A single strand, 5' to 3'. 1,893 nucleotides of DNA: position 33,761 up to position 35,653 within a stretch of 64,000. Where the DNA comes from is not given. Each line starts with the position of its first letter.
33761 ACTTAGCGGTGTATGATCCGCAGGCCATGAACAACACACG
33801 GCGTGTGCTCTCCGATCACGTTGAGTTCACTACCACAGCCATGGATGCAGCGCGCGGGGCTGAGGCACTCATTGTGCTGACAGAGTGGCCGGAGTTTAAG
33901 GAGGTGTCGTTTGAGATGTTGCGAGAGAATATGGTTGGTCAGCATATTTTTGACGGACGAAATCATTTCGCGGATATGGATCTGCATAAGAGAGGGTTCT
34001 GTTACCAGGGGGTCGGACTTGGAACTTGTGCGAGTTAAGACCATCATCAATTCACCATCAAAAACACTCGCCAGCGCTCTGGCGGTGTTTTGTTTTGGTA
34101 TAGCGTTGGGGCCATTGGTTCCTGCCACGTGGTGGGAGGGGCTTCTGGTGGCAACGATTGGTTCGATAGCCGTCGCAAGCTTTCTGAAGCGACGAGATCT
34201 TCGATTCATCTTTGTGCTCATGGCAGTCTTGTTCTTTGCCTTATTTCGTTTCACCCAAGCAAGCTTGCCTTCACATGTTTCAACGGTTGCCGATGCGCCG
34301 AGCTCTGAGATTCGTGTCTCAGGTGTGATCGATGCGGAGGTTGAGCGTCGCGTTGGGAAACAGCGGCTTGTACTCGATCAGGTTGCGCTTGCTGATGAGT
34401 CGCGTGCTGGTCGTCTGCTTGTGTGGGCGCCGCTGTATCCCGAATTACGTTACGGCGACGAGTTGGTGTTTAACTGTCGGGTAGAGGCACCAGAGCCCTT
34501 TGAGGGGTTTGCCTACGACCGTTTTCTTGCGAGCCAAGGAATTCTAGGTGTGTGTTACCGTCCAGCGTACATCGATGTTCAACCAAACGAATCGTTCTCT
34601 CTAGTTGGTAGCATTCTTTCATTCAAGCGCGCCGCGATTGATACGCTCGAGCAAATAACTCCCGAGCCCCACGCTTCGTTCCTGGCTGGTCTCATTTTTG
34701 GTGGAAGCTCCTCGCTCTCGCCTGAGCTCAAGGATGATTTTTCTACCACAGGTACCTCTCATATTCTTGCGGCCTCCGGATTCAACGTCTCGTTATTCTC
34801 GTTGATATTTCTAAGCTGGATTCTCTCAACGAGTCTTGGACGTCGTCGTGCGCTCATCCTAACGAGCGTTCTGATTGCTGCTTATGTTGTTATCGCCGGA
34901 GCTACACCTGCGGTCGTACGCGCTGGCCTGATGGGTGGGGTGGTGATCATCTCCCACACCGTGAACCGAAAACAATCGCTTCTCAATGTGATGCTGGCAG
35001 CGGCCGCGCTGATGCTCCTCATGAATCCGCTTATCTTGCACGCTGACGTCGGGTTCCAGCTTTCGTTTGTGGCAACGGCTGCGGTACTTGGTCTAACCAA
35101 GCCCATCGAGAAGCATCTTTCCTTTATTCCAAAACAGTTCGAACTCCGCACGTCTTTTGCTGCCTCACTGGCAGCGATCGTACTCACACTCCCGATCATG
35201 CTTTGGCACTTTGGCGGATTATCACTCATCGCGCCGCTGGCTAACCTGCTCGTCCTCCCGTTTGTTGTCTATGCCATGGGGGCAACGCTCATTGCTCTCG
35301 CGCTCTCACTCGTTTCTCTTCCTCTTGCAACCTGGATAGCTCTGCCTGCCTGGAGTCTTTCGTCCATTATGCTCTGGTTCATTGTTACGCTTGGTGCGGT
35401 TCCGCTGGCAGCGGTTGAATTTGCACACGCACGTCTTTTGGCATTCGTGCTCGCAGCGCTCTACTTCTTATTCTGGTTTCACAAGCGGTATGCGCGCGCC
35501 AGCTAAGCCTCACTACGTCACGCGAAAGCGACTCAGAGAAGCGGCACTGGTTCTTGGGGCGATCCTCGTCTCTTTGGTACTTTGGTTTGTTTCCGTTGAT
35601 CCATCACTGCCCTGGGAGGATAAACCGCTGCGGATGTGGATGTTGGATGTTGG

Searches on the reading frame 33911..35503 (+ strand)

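Call 21: search_protein_families(library=pfam, proteins=[window:33911-35503:+], max_evalue=0.00001)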
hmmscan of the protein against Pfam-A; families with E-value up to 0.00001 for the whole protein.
window:33911-35503:+ (531 aa): 2 families
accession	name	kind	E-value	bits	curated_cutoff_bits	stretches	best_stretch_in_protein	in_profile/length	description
PF03772.21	Competence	-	6.9e-49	167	23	1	261-523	1-264/270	Competence protein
PF13567.11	DUF4131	-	8.5e-17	61.8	31.6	1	73-215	6-157/165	Domain of unknown function (DUF4131)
